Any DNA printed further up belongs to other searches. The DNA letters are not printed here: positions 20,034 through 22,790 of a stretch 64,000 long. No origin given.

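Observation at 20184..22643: Single-ORF fusion of phytoene desaturase (CrtI) and phytoene synthase (CrtB)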

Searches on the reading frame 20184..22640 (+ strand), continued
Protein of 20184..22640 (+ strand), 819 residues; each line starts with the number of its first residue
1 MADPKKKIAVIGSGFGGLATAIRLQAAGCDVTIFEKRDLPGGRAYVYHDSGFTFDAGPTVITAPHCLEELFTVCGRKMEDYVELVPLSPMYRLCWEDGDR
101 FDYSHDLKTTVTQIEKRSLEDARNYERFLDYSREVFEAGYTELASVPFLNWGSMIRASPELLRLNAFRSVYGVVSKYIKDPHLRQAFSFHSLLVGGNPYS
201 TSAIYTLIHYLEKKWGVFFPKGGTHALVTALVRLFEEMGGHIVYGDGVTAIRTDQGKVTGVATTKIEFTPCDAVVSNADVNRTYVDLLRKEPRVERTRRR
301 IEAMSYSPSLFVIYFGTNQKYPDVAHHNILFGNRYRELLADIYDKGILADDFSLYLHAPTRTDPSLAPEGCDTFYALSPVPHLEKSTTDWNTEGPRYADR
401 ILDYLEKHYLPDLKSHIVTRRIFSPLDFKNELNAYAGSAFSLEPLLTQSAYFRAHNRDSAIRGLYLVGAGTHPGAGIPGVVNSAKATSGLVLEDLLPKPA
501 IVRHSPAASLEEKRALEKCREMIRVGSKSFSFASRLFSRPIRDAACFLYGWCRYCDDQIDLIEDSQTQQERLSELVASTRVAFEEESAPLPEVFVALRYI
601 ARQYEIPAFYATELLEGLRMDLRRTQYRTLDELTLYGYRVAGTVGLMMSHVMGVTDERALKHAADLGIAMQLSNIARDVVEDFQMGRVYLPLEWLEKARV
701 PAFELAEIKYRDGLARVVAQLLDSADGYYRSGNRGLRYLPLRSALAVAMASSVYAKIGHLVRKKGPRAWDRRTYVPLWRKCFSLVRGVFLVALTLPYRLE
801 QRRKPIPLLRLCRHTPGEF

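Call 37: search_protein_families(library=pfam, proteins=[L071:6129-6971:+, L071:7001-7969:+, L071:7878-10286:+, L071:10220-10990:+, L071:10914-12026:+, L071:3975-5483:+, L071:3318-3950:+], max_evalue=0.001)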
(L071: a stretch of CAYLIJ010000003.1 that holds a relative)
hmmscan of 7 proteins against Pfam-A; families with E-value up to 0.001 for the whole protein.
L071:6129-6971:+ (281 aa): 1 family
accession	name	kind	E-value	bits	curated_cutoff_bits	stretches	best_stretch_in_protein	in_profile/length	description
PF01036.24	Bac_rhodopsin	-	8.7e-47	159.9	24.6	1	59-274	4-222/224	Bacteriorhodopsin-like protein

L071:7001-7969:+ (323 aa): 1 family
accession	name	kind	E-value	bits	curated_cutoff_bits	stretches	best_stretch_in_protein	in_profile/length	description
PF00348.22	polyprenyl_synt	-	1.4e-41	142.8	27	1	35-251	14-231/251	Polyprenyl synthetase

L071:7878-10286:+ (803 aa): 9 families
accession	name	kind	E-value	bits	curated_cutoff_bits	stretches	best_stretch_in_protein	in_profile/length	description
PF00494.24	SQS_PSY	-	2.6e-52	178.5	26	1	538-780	2-259/263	Squalene/phytoene synthase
PF01593.30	Amino_oxidase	-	1.6e-28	100.7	19.8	1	48-516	2-436/443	Flavin containing amine oxidoreductase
PF13450.12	NAD_binding_8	-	3.8e-12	46.7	21.9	1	42-105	1-64/68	NAD(P)-binding Rossmann-like domain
PF07992.20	Pyr_redox_2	-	1.9e-08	34.5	26.1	1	23-73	128-178/291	Pyridine nucleotide-disulphide oxidoreductase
PF01266.30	DAO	-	4.5e-07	30.2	27.9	1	41-74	3-36/353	FAD dependent oxidoreductase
PF00070.33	Pyr_redox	-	2.3e-06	28.5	22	0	40-73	2-35/82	Pyridine nucleotide-disulphide oxidoreductase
PF12831.13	FAD_oxidored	-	5.9e-05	23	27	1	41-76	3-38/416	FAD dependent oxidoreductase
PF03486.20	HI0933_like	-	0.0003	20.7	50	0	40-75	3-38/244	HI0933-like protein Rossmann domain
PF00890.30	FAD_binding_2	-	0.00049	19.8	20.4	0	40-75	2-37/414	FAD binding domain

L071:10220-10990:+ (257 aa): 0 families

L071:10914-12026:+ (371 aa): 1 family
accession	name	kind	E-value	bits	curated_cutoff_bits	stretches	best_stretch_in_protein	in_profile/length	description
PF15461.11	BCD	-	1.2e-46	159.9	28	1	82-366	2-267/267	Beta-carotene 15,15'-dioxygenase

L071:3975-5483:+ (503 aa): 1 family
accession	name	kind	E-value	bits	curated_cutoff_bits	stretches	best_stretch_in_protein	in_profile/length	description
PF06039.21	Mqo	-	8.5e-195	648.3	27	1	9-492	2-483/489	Malate:quinone oxidoreductase (Mqo)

L071:3318-3950:+ (211 aa): 2 families
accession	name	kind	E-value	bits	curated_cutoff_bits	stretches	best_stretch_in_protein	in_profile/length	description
PF14681.12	UPRTase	-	5.4e-72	242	27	1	8-209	2-206/206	Uracil phosphoribosyltransferase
PF00156.33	Pribosyltran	-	1.5e-07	31.3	26.3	1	68-169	26-131/158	Phosphoribosyl transferase domain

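Call 50: search_protein_representatives(protein=window:20184-22640:+)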
Query: 819 residues. Proteins with E-value up to 0.001 (for the whole library): 23134; up to 1e-10: 11915; up to 1e-30: 2631. The best 150 are listed.
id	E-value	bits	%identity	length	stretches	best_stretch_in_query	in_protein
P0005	0.0e+00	1138.5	62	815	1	5-814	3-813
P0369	1.8e-191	654.9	45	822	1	9-773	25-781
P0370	5.1e-189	646.7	42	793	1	24-785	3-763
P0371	1.6e-164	565.7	43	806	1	7-784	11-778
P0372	6.4e-161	553.8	53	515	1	9-492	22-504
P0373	4.5e-150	517.9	47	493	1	6-495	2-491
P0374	2.0e-144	499.3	53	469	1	49-501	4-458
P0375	1.9e-140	486.1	49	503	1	4-497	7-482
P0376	5.8e-139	481.2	48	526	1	7-496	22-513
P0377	8.6e-138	477.3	47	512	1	7-500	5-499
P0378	5.2e-137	474.7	47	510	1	9-491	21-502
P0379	7.8e-137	474.1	44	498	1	5-494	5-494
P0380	1.7e-136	473.0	46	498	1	4-495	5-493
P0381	8.5e-136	470.7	47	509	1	5-490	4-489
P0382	1.9e-135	469.6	46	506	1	7-494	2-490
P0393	5.8e-127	441.5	36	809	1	7-784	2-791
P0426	3.3e-102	359.6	35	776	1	6-796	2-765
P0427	3.4e-102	359.6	31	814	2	5-485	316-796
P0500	1.3e-80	288.2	29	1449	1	7-781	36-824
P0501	1.7e-80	287.8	29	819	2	8-495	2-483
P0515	1.3e-78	281.6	28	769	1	7-773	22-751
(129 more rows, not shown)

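Call 51: search_protein_families(library=pfam, proteins=[P0369, P0370, P0371, P0393, P0426, P0427, P0500, P0501, P0515], max_evalue=1e-8)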
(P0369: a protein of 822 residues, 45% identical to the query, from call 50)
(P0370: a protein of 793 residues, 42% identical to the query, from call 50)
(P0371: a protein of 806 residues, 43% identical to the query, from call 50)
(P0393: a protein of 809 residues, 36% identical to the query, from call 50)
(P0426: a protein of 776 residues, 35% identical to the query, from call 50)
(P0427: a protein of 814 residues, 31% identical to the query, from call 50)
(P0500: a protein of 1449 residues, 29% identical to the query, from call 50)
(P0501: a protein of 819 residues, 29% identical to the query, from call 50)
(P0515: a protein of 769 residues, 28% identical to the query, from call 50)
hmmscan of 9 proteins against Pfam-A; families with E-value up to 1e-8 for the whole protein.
P0369 (822 aa): 4 families
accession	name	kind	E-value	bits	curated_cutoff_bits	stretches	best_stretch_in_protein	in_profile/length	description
PF00494.24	SQS_PSY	-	5.1e-62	210.4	26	1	536-773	1-249/263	Squalene/phytoene synthase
PF01593.30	Amino_oxidase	-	4.8e-37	128.7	19.8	1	31-506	1-440/443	Flavin containing amine oxidoreductase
PF13450.12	NAD_binding_8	-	4.2e-12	46.6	21.9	1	26-81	1-56/68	NAD(P)-binding Rossmann-like domain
PF01266.30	DAO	-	1.7e-11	44.7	27.9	0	241-309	149-215/353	FAD dependent oxidoreductase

P0370 (793 aa): 2 families
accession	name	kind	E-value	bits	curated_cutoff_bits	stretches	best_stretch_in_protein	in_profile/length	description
PF00494.24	SQS_PSY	-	1.5e-74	251.5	26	1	504-756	1-262/263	Squalene/phytoene synthase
PF01593.30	Amino_oxidase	-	5e-32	112.2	19.8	1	5-463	12-436/443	Flavin containing amine oxidoreductase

P0371 (806 aa): 4 families
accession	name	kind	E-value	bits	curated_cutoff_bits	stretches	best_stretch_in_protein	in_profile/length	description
PF00494.24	SQS_PSY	-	1e-54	186.5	26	1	523-771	2-261/263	Squalene/phytoene synthase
PF01593.30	Amino_oxidase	-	1.5e-25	90.9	19.8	1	19-294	1-266/443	Flavin containing amine oxidoreductase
PF13450.12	NAD_binding_8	-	4e-12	46.7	21.9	1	14-78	1-65/68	NAD(P)-binding Rossmann-like domain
PF01266.30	DAO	-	2.8e-09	37.4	27.9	1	11-301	1-221/353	FAD dependent oxidoreductase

P0393 (809 aa): 4 families
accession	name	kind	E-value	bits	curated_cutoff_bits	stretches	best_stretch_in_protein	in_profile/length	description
PF00494.24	SQS_PSY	-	1.4e-71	241.8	26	1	525-782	2-259/263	Squalene/phytoene synthase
PF01593.30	Amino_oxidase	-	1.1e-37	130.9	19.8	1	11-486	2-441/443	Flavin containing amine oxidoreductase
PF13450.12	NAD_binding_8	-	1e-13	51.8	21.9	1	5-60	1-56/68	NAD(P)-binding Rossmann-like domain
PF01266.30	DAO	-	2.2e-10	41.1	27.9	1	2-280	1-209/353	FAD dependent oxidoreductase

P0426 (776 aa): 4 families
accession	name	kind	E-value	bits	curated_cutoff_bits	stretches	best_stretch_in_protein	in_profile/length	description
PF00494.24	SQS_PSY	-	9.3e-66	222.6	26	1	496-748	2-263/263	Squalene/phytoene synthase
PF01593.30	Amino_oxidase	-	5.5e-35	121.9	19.8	1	12-478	2-443/443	Flavin containing amine oxidoreductase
PF01266.30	DAO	-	4.1e-15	56.6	27.9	1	3-275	1-205/353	FAD dependent oxidoreductase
PF13450.12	NAD_binding_8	-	2.7e-14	53.6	21.9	1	6-67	1-65/68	NAD(P)-binding Rossmann-like domain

P0427 (814 aa): 5 families
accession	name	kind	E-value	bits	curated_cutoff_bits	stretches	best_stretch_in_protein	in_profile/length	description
PF00494.24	SQS_PSY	-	1.4e-69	235.2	26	1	19-277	1-260/263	Squalene/phytoene synthase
PF01593.30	Amino_oxidase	-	1.5e-28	100.7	19.8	1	326-796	1-436/443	Flavin containing amine oxidoreductase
PF13450.12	NAD_binding_8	-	1.4e-16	60.9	21.9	1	321-385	1-65/68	NAD(P)-binding Rossmann-like domain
PF07992.20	Pyr_redox_2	-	1e-11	45.3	26.1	0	309-352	134-178/291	Pyridine nucleotide-disulphide oxidoreductase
PF01266.30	DAO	-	6.8e-11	42.7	27.9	0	319-354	2-37/353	FAD dependent oxidoreductase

P0500 (1449 aa): 5 families
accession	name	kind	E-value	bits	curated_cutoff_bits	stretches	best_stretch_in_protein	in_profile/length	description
PF00494.24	SQS_PSY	-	7.5e-53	180.3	26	1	564-819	4-260/263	Squalene/phytoene synthase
PF01593.30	Amino_oxidase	-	1e-28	101.2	19.8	1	44-517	1-442/443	Flavin containing amine oxidoreductase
PF15461.11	BCD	-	2.6e-20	73.6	28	1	1197-1431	29-265/267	Beta-carotene 15,15'-dioxygenase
PF13450.12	NAD_binding_8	-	3.7e-15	56.4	21.9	1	39-97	1-59/68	NAD(P)-binding Rossmann-like domain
PF01266.30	DAO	-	6.8e-13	49.3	27.9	0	37-71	2-37/353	FAD dependent oxidoreductase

P0501 (819 aa): 5 families
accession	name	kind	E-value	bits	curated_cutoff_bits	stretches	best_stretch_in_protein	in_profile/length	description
PF00494.24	SQS_PSY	-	1.6e-38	133.4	26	1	548-801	4-260/263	Squalene/phytoene synthase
PF01593.30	Amino_oxidase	-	3e-24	86.5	19.8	1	9-479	1-442/443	Flavin containing amine oxidoreductase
PF13450.12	NAD_binding_8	-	1e-17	64.6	21.9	1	4-66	1-66/68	NAD(P)-binding Rossmann-like domain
PF01266.30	DAO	-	3.8e-16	60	27.9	0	2-40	2-40/353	FAD dependent oxidoreductase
PF12831.13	FAD_oxidored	-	1.2e-11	45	27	1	2-68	2-68/416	FAD dependent oxidoreductase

P0515 (769 aa): 4 families
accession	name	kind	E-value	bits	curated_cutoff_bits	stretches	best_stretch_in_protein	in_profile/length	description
PF00494.24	SQS_PSY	-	6.4e-38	131.4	26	1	518-756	2-262/263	Squalene/phytoene synthase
PF01593.30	Amino_oxidase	-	1.3e-29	104.2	19.8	1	30-503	1-439/443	Flavin containing amine oxidoreductase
PF01266.30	DAO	-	1.2e-14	55.1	27.9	1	23-295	2-200/353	FAD dependent oxidoreductase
PF13450.12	NAD_binding_8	-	1.4e-13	51.3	21.9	1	25-89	1-65/68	NAD(P)-binding Rossmann-like domain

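Call 55: predict_structure(alignment_id=A1)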
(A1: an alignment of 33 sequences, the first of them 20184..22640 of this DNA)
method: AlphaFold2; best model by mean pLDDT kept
length: 819 residues; sequences in the alignment: 33
mean_pLDDT: 87.1   pTM: 0.63
mean pLDDT of the five models: 87.1, 86.6, 86.2, 86.2, 85.3
residues with pLDDT >= 90: 484; 70-90: 260; 50-70: 42; < 50: 33
segments of 3 or more residues with pLDDT < 50: 144-150, 450-454, 469-475, 498-506
pLDDT, mean of each block of 10 residues (from residue 1): 77 91 91 93 77 74 86 87 94 95 93 95 95 82 46 58 84 95 92 79 84 90 90 95 95 94 95 91 92 90 84 95 95 90 86 93 95 93 90 96 96 97 91 84 66 63 78 57 81 64 54 90 84 88 93 92 88 93 82 92 89 93 92 94 96 89 96 96 92 97 94 97 97 94 93 94 94 87 90 85 68 66
secondary structure, 60 per line:
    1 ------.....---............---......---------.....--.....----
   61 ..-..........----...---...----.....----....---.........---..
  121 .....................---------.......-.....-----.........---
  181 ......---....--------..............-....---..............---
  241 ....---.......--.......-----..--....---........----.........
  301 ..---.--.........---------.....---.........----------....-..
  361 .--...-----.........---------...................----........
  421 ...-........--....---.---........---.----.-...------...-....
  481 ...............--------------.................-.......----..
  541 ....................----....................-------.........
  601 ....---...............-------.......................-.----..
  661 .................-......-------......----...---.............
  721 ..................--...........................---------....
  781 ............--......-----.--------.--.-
elements in order (helices of 4 or more, strands of 3 or more residues): E7-11 H15-26 E30-35 E45-49 E52-56 H64-73 E84-86 E91-95 E100-103 H107-115 H119-141 H151-157 H159-163 H170-177 H181-186 H190-193 H203-215 E217-220 H224-237 E241-244 E248-254 E257-263 E273-276 H280-287 H292-302 E309-317 E327-331 H335-343 E354-357 E372-380 H390-408 H413-416 E417-423 H425-432 H446-453 E464-466 H477-495 H510-526 H528-534 H539-560 H565-584 H592-604 H608-622 H630-652 H659-677 H679-684 H692-697 H708-738 H741-767 H777-792 H795-800

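Call 57: search_solved_structures(query=window:20184-22640:+, max_evalue=1e-10)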
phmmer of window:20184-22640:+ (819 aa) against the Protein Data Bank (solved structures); distinct sequences matched with E-value up to 1e-10: 11.
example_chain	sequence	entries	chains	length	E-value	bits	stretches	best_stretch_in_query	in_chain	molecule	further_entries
4dgk_A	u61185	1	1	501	1.8e-193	648.2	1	7-496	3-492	Phytoene dehydrogenase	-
4rep_A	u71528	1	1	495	3.5e-65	223.9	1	6-495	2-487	Gamma-carotene desaturase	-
8is6_A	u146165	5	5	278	1.4e-25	92.8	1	513-776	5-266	CrtM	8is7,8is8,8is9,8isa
5iys_A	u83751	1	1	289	4.2e-23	84.7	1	514-781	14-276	Phytoene synthase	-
3ae0_A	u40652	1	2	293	1.3e-18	69.9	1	516-715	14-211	Dehydrosqualene synthase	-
2zco_A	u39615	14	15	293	3.3e-18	68.5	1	516-715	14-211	Dehydrosqualene synthase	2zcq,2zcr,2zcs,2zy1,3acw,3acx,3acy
4f6v_A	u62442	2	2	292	3.5e-18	68.4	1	516-715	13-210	Dehydrosqualene synthase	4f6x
4e9u_A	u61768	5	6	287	4.4e-18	68.1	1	517-715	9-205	Dehydrosqualene synthase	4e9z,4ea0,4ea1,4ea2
3vjd_A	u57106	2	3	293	6.6e-18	67.5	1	516-710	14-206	Dehydrosqualene synthase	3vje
3adz_A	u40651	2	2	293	5.3e-17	64.5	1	516-715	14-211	Dehydrosqualene synthase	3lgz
4hd1_A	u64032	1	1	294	6.1e-16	61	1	511-749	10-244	Squalene synthase HpnC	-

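Call 59: fold_search(model_id=the predicted structure, library=pdb)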
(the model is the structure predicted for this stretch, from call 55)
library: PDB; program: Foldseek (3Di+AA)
matches with E <= 10: 1824; with E <= 0.001: 958
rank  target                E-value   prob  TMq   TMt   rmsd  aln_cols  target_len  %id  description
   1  4dgk                  7.5e-36  1.00  0.41  0.79   7.2       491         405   47  Crystal structure of Phytoene desaturase CRTI from Pantoea ananatis (released 2012-10-10)
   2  4rep                  5.4e-31  1.00  0.54  0.89   2.9       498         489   29  Crystal Structure of gamma-carotenoid desaturase (released 2015-07-15)
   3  3ka7                  6.9e-17  1.00  0.41  0.76   4.7       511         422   19  Crystal Structure of an oxidoreductase from Methanosarcina mazei. Northeast Structural Genomics Consortium target id MaR (released 2009-11-17)
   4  9a78_B                9.9e-15  1.00  0.39  0.63   7.5       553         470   14  Integrative model of SYFB-CGOX by crosslinking MS and deep learning (released 2024-09-18)
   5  6c71_B                1.7e-14  1.00  0.41  0.69   6.4       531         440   15  Nicotine Oxidoreductase in Complex with S-nicotine (released 2018-07-11)
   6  3nrn                  1.7e-14  1.00  0.37  0.72   7.0       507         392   17  Crystal Structure of PF1083 protein from Pyrococcus furiosus, Northeast Structural Genomics Consortium Target PfR223 (released 2010-11-03)
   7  5ttk_A                2.2e-14  1.00  0.40  0.69   5.7       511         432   15  Crystal Structure of Selenomethionine-incorporated Nicotine Oxidoreductase from Pseudomonas putida (released 2017-01-25)
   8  8dq7_A                2.4e-14  1.00  0.40  0.71   5.5       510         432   13  The structure of NicA2 variant F104L/A107T/S146I/G317D/H368R/L449V/N462S from Pseudomonas putida (released 2023-07-26)
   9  2yg7_A                2.7e-14  1.00  0.42  0.72   5.4       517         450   14  Structure-based redesign of cofactor binding in Putrescine Oxidase: A394C-A396T-Q431G Triple mutant (released 2011-05-18)
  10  6c71_D                2.7e-14  1.00  0.41  0.71   5.5       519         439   14  Nicotine Oxidoreductase in Complex with S-nicotine (released 2018-07-11)
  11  6c71_C                2.9e-14  1.00  0.41  0.70   5.4       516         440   14  Nicotine Oxidoreductase in Complex with S-nicotine (released 2018-07-11)
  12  7khn                  3.3e-14  1.00  0.42  0.72   5.4       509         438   14  NicA2 variant N462Y/W427Y in complex with (S)-nicotine (released 2021-02-03)
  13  2yg6_B                3.3e-14  1.00  0.42  0.71   5.6       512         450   15  Structure-based redesign of cofactor binding in Putrescine Oxidase: P15I-A394C double mutant (released 2011-05-18)
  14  7c49_A                3.5e-14  1.00  0.40  0.69   5.8       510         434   13  nicA2 with cofactor FAD and substrate nicotine (released 2020-06-03)
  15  2yg6_A                3.6e-14  1.00  0.42  0.71   5.5       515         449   14  Structure-based redesign of cofactor binding in Putrescine Oxidase: P15I-A394C double mutant (released 2011-05-18)
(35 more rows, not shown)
